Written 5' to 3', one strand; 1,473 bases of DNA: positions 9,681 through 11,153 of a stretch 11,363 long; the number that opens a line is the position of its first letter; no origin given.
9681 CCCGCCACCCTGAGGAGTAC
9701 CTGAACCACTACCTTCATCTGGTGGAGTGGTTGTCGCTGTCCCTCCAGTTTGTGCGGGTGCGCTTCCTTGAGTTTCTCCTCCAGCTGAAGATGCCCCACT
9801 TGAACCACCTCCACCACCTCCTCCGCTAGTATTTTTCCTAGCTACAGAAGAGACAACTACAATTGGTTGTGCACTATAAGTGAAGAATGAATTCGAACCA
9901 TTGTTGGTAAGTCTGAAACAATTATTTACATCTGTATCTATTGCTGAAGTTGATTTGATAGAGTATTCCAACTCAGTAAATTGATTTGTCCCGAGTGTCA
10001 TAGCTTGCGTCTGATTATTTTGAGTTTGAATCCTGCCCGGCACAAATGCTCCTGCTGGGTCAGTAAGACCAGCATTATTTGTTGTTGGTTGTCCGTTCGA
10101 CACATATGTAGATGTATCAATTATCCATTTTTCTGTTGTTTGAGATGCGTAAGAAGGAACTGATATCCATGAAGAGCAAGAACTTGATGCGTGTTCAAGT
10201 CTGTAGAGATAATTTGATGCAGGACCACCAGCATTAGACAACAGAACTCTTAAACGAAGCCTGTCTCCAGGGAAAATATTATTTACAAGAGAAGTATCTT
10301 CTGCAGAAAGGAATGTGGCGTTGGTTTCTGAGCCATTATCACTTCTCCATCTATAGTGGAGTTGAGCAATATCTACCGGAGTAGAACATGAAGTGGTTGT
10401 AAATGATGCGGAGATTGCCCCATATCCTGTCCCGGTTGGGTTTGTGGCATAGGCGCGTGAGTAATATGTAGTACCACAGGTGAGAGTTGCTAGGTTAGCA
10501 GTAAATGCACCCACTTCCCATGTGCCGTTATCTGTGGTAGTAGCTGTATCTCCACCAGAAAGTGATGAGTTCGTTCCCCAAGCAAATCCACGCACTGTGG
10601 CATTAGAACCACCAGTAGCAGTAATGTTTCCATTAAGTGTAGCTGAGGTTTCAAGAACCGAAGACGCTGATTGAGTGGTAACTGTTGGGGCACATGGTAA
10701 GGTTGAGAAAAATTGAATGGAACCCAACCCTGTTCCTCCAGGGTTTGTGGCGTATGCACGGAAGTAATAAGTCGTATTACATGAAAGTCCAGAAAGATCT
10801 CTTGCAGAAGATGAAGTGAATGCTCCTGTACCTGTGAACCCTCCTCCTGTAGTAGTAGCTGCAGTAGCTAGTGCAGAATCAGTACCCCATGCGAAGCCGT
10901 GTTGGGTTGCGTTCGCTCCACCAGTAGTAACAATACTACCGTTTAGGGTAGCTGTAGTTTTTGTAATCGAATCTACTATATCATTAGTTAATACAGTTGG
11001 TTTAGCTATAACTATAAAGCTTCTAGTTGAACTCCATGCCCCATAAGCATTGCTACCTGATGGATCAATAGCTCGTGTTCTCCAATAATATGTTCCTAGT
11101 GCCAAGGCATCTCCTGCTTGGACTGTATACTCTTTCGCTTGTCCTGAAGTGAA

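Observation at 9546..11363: Giant FN3-repeat surface protein with Gly-rich spacers and an unusual C-terminal hydrophobic tail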

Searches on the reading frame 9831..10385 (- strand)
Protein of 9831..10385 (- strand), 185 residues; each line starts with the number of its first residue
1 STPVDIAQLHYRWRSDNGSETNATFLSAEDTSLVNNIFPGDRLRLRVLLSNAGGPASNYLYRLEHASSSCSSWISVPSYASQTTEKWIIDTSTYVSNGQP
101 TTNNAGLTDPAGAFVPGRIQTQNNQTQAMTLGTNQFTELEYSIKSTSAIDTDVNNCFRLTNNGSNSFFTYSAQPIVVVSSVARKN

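Call 19: find_homologous_proteins(query=window:9831-10385:-, max_evalue=0.001)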
Query seq(185 aa) (185 aa): 8 proteins with E <= 0.001 among 93 candidates.
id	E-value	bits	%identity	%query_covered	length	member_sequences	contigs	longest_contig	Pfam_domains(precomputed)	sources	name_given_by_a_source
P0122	8.4e-54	200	54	98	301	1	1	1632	-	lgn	-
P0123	4.7e-49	184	52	95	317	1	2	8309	-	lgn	-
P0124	2.4e-45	172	49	96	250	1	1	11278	-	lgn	-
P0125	1.4e-44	170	49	97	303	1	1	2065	-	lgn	-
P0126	3.7e-40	155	46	96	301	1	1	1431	-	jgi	jgi:hypothetical protein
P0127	1.0e-30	125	43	96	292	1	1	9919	-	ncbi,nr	ncbi:MAG: hypothetical protein Q7R73_05425, partial [bacterium]|nr:hypothetical protein [bacterium]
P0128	3.1e-19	87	53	48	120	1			-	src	-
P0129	1.7e-18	85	57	48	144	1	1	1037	-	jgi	jgi:hypothetical protein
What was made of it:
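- Tried and rejected: Word-indexed search with the HYRWR domain: only 8 hits (call 19).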

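Call 23: find_related_loci(query=A1, collection=genome_contigs, flank=10000)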
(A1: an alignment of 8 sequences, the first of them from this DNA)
Query A1 (175 aa) in genome_contigs; peptide patterns used: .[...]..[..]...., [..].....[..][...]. (x = any residue, [..] = any of these).
205 stretches matched a pattern; 139 encode a relative of the query (tblastn E <= 1e-3); the best 80 are kept; 80 distinct loci.
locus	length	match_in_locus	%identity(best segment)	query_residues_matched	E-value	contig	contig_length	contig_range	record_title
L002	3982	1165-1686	52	1-174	7e-54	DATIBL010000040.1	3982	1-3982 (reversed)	MAG TPA_asm: Candidatus Paceibacterota bacterium isolate SMAG_U16289 k141_2393788, whole genome shotgun sequence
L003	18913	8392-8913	52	1-173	4e-52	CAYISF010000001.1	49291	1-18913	MAG TPA_asm: uncultured Candidatus Saccharibacteria bacterium isolate ERP119705_co3_578 genome assembly, contig: NODE_55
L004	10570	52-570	49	3-174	2e-51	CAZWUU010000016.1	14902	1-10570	MAG TPA_asm: uncultured Candidatus Saccharibacteria bacterium isolate SRP300315_co1_24 genome assembly, contig: NODE_180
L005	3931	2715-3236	47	1-173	3e-51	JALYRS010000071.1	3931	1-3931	MAG: bacterium isolate MDV bin95 SD1455_NODE_7157_length_3931_cov_0.900631, whole genome shotgun sequence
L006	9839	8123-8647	50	1-175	7e-50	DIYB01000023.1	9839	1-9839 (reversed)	MAG TPA_asm: Patescibacteria group bacterium UBA6065 UBA6065_contig_26218, whole genome shotgun sequence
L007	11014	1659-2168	49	1-169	3e-49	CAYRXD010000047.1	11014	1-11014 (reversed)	MAG TPA_asm: uncultured Candidatus Saccharibacteria bacterium isolate binchicken_co125_168 genome assembly, contig: NODE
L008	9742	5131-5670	45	1-174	1e-48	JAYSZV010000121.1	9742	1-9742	MAG: Candidatus Lloydbacteria bacterium isolate GFS_13726 GFS_13726_120, whole genome shotgun sequence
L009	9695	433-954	47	4-173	4e-47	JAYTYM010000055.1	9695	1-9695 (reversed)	MAG: bacterium isolate GFS_6115 GFS_6115_54, whole genome shotgun sequence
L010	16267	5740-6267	47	3-175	2e-43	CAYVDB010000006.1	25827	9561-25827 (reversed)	MAG TPA_asm: uncultured Candidatus Saccharibacteria bacterium isolate SRP287051_co2_78 genome assembly, contig: NODE_386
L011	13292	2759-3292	46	1-175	1e-43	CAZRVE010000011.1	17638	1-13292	MAG TPA_asm: uncultured Candidatus Saccharibacteria bacterium isolate SRP302447_co1_195 genome assembly, contig: NODE_85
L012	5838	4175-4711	42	1-174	2e-43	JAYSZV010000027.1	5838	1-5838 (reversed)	MAG: Candidatus Lloydbacteria bacterium isolate GFS_13726 GFS_13726_26, whole genome shotgun sequence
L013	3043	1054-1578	47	1-175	3e-43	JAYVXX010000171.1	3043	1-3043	MAG: Candidatus Paceibacterota bacterium isolate GL85_DN_metabinner_41_sub GL85_DN_metabinner_41_sub_170, whole genome s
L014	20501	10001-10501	48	1-166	2e-40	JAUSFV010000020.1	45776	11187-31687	MAG: bacterium isolate E14_maxbin.402 E14_k141_1684057, whole genome shotgun sequence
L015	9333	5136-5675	42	1-175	6e-38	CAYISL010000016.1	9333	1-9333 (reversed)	MAG TPA_asm: uncultured Candidatus Saccharibacteria bacterium isolate ERP119705_co5_503 genome assembly, contig: NODE_95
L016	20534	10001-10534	44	1-175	2e-37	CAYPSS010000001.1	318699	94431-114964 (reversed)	MAG TPA_asm: uncultured Gammaproteobacteria bacterium isolate binchicken_co27_474 genome assembly, contig: NODE_25_lengt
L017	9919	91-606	44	1-174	8e-37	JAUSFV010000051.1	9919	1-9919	MAG: bacterium isolate E14_maxbin.402 E14_k141_1139091, whole genome shotgun sequence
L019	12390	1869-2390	47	1-173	1e-50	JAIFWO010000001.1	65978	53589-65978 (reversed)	MAG: Candidatus Parcubacteria bacterium isolate viral-cat_51_11 PAFVLPS_2018_scaffold_1684, whole genome shotgun sequenc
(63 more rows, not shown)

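Call 25: search_protein_representatives(alignment_id=A1)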
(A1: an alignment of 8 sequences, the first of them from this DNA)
Query: 8 sequences, 178 profile positions. Proteins with E-value up to 0.001 (for the whole library): 3547; up to 1e-10: 1550; up to 1e-30: 362. The best 150 are listed.
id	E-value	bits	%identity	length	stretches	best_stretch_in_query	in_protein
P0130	0.0e+00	1151.2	-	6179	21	2-176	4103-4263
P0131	5.1e-216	726.6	-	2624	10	2-172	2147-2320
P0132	9.3e-194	654.1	-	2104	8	2-175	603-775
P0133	1.9e-115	399.0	-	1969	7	17-168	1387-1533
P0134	1.8e-112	389.3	-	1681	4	2-163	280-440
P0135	3.8e-109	378.5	-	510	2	5-176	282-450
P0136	7.6e-95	331.9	-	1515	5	7-170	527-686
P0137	3.3e-94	329.9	-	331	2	3-176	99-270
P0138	2.0e-92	324.1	-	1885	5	2-176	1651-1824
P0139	3.9e-91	319.8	-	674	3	3-176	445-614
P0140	5.0e-91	319.5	-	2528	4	2-176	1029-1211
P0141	3.2e-90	316.9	-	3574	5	2-160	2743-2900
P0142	9.3e-89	312.1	-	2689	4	2-174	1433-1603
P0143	2.0e-87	307.7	-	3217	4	2-176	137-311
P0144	3.1e-85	300.6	-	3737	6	13-164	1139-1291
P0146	2.4e-83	294.4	-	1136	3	2-177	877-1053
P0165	7.6e-72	257.0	-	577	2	18-176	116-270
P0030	8.9e-72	256.8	-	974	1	2-177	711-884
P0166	7.6e-71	253.7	-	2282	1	2-176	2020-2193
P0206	1.4e-62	226.8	-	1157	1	2-176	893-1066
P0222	4.7e-60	218.6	-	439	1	2-176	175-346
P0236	1.3e-58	213.9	-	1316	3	2-173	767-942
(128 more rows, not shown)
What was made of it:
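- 9843..10385 (-): 'HYRWR…CFRLTN' β-sandwich domain (~175 aa, residues 327-507). It belongs to a large family not curated in Pfam or NCBIfam. 3,547 cluster representatives at E<=1e-3 (call 25).
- Closest known: Fibrillar adhesins. Same: The HYRWR sandwich occurs up to 21 times in a single protein (call 25).
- Tried and rejected: The exhaustive profile search was needed (call 25).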

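Call 33: search_protein_families(library=ncbifam, proteins=[P0166, P0222, P0206, P0236, P0165], max_evalue=0.01)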
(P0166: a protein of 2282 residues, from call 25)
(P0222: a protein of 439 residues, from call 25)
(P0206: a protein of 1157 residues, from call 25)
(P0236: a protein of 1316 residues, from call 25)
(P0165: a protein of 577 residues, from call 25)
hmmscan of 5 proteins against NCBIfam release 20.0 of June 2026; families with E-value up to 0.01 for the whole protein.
P0166 (2282 aa): 0 families

P0222 (439 aa): 0 families

P0206 (1157 aa): 0 families

P0236 (1316 aa): 13 families
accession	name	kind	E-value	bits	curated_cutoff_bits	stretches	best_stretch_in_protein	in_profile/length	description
NF008652.0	PRK11649.1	equivalog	2.7e-23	82.4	341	1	400-491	310-402/439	murein DD-endopeptidase MepM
NF053825.1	PdgNdpepShyA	equivalog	2.1e-21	76.1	700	1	370-486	269-380/425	peptidoglycan DD-endopeptidase ShyA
NF052530.1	Heli_ShapePgp3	exception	9.5e-21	74.1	300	1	375-492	146-257/270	peptidoglycan metallopeptidase Pgp3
NF041208.1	celldiv_DipM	equivalog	3.1e-17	62.9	740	1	394-490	310-408/419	cell division endopeptidase DipM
NF052336.1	PdgHdaseHSB100310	equivalog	1.5e-16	60.7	500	1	388-548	41-198/316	peptidoglycan hydrolase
NF052529.1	PG_M23_Pgp6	exception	3.5e-16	58.9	600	1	403-488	335-421/452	peptidoglycan metallopeptidase Pgp6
NF053738.1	S2SprSpoIIQBc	equivalog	1.2e-09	38.1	250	1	416-491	137-215/232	stage II sporulation protein SpoIIQ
NF008644.1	PRK11637.1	equivalog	1.2e-09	37.7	270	1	403-488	286-372/385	murein hydrolase activator EnvC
NF050804.1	CellDivDipMCaul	equivalog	1.4e-08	34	900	1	403-488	528-615/634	cell division endopeptidase DipM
NF053824.1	PdgNdpepShyC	equivalog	1.8e-08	33.7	700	1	400-488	293-382/429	peptidoglycan DD-endopeptidase ShyC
NF047755.1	LIC_10271_M23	exception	5.3e-07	29.6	180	1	391-469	105-184/207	LIC_10271 family cell wall hydrolase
NF040883.1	amid_act_ActS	equivalog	9e-07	28.4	375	1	402-487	135-221/242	amidase activator ActS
NF047657.1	CellWlHdaseLepto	equivalog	0.0027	17.2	400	1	391-466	116-192/221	hypothetical protein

P0165 (577 aa): 0 families

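Call 42: search_protein_families(library=pfam, proteins=[window:9846-10370:-], max_evalue=10)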
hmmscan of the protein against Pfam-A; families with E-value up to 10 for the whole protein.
seq(175 aa): 1 family
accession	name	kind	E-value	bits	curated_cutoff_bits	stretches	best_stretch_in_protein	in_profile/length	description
PF04541.19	Herpes_U34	-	0.13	12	26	1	123-160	41-82/175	Herpesvirus virion protein U34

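Call 64: find_encoding_contigs(protein=P0146, flank=10000, max_places=3)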
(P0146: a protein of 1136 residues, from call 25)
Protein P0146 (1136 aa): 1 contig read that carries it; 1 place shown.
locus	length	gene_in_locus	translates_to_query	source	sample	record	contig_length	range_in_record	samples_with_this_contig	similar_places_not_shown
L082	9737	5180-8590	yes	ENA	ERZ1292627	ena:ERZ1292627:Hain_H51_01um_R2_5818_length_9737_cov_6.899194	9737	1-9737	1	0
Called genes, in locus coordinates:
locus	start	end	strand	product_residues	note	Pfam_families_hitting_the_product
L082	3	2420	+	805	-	?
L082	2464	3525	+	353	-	-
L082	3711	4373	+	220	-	PF01797:Y1_Tnp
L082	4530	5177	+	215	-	PF01471:PG_binding_1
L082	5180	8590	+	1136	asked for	-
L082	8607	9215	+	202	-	-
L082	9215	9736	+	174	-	?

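Call 65: find_encoding_contigs(protein=P0222, flank=10000, max_places=3)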
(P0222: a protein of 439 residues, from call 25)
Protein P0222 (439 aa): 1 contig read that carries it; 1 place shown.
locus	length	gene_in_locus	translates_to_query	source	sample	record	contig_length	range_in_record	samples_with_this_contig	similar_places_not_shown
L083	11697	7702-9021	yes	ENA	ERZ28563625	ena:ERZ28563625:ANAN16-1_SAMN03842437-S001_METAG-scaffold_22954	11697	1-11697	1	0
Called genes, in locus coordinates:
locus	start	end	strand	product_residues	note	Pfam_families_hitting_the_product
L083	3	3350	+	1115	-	?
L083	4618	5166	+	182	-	-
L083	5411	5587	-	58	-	-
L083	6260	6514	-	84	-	-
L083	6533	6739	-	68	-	-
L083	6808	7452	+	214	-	-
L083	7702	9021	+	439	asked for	-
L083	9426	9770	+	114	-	PF02643:DUF192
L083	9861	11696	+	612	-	?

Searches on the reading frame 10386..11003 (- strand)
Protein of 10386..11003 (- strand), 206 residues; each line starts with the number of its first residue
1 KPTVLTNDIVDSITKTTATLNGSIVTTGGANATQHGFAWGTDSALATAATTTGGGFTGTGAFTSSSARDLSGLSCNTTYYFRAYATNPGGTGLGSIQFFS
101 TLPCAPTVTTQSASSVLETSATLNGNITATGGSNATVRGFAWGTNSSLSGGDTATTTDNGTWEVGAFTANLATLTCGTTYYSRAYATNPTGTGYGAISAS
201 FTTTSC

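Call 48: search_solved_structures(query=window:10386-11003:-, max_evalue=1)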
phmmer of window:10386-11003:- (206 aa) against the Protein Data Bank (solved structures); distinct sequences matched with E-value up to 1: 9.
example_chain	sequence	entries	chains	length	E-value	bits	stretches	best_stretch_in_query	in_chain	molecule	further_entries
7mrn_A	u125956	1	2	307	0.038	17.2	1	9-97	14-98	Contactin-5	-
5e52_A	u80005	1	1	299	0.086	16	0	9-95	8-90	Contactin-5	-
1b3t_A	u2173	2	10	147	0.16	15.1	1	128-169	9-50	PROTEIN (NUCLEAR PROTEIN EBNA1) | Epstein-Barr nuclear antigen 1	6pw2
1vhi_A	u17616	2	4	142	0.17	15.1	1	129-169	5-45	EPSTEIN BARR VIRUS NUCLEAR ANTIGEN-1 | Epstein-Barr nuclear antigen 1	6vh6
5wmf_A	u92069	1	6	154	0.2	14.9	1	129-169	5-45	Epstein-Barr nuclear antigen 1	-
8dlf_A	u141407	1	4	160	0.2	14.8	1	128-169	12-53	Epstein-Barr nuclear antigen 1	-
6npi_A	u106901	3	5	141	0.22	14.7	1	130-169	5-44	Epstein-Barr nuclear antigen 1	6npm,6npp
7u1t_A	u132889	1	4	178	0.24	14.6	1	128-169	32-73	Epstein-Barr nuclear antigen 1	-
4yh7_A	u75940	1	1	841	0.33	14.1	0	68-126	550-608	Receptor-type tyrosine-protein phosphatase delta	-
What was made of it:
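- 10692..11003 (-): FN3-like repeat, 8th of 9 in the full protein (residues 121-224). Weak match to contactin-5 FN3 (call 48).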
